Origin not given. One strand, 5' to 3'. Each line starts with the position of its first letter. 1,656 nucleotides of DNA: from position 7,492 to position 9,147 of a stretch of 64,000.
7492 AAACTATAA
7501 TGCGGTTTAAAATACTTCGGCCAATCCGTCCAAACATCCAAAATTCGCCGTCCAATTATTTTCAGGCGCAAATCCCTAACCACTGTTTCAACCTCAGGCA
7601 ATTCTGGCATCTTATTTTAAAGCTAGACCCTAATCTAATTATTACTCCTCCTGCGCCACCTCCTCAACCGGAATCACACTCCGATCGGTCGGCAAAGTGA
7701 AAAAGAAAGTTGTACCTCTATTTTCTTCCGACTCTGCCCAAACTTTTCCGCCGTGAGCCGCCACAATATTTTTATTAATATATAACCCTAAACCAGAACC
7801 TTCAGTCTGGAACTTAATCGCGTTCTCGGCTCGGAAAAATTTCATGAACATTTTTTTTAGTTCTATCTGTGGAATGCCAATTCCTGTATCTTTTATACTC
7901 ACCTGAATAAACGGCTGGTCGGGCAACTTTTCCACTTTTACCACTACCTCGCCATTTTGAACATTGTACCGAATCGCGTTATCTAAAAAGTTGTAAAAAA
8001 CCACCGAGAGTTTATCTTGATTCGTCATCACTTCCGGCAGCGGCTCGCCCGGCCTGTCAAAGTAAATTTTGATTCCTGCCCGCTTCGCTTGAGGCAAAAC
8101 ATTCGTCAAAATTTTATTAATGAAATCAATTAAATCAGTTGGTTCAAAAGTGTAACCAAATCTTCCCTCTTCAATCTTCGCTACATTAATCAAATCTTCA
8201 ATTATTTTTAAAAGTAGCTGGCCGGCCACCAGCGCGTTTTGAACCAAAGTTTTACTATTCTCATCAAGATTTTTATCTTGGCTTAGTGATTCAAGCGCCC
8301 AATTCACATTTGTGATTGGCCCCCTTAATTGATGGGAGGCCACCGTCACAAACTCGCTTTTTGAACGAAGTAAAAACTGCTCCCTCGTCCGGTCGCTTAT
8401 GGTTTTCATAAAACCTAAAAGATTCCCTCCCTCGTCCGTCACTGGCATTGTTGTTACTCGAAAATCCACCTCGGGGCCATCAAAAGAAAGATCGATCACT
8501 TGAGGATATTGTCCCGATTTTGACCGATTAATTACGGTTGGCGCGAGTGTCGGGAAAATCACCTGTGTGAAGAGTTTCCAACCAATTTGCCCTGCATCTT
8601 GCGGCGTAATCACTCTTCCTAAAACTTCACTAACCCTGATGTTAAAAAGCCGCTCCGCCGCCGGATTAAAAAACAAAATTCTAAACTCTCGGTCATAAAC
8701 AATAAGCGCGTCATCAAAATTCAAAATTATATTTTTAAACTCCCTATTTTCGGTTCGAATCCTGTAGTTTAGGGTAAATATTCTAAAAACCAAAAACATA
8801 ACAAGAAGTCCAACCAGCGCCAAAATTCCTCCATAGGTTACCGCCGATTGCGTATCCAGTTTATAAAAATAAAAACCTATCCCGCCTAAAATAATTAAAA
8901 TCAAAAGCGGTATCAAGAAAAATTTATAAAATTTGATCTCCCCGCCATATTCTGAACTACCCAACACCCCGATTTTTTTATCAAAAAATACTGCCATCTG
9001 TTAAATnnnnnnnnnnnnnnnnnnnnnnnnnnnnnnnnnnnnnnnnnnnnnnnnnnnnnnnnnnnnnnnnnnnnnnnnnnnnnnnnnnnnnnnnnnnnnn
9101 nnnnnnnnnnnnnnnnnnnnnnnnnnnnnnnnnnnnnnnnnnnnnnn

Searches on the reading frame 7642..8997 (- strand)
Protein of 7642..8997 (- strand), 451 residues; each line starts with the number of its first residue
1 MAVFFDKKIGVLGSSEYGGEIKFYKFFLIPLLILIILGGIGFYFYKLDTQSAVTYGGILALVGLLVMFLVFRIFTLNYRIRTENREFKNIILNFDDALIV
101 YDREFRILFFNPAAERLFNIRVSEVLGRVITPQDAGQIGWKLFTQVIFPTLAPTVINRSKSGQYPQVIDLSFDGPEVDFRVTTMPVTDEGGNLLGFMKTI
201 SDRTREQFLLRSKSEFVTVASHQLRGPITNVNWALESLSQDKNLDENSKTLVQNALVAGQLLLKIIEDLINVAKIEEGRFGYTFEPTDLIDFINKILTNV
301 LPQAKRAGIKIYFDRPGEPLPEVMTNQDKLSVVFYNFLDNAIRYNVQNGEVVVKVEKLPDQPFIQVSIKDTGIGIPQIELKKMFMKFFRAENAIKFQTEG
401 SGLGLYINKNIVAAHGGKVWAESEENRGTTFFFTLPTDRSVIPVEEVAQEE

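Call 72: search_protein_families(library=pfam, proteins=[window:7642-8997:-], max_evalue=0.001)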
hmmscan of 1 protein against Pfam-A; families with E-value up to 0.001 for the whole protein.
window:7642-8997:- (451 aa): 6 families
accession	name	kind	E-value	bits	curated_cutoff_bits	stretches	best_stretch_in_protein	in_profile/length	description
PF02518.31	HATPase_c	-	2.3e-27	96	26.4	1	326-438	2-110/111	Histidine kinase-, DNA gyrase B-, and HSP90-like ATPase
PF00512.31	HisKA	-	5.1e-11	42.9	26.9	1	212-278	1-66/66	His Kinase A (phospho-acceptor) domain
PF00989.32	PAS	-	3.5e-10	40.3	22.6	1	86-128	2-44/113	PAS fold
PF08448.16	PAS_4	-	2.5e-05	24.9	23.1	1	94-205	4-107/110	PAS fold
PF13188.13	PAS_8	-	3e-05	24.2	21.8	1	87-130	3-46/65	PAS domain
PF13426.13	PAS_9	-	8e-05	23.3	27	0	96-204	2-102/103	PAS domain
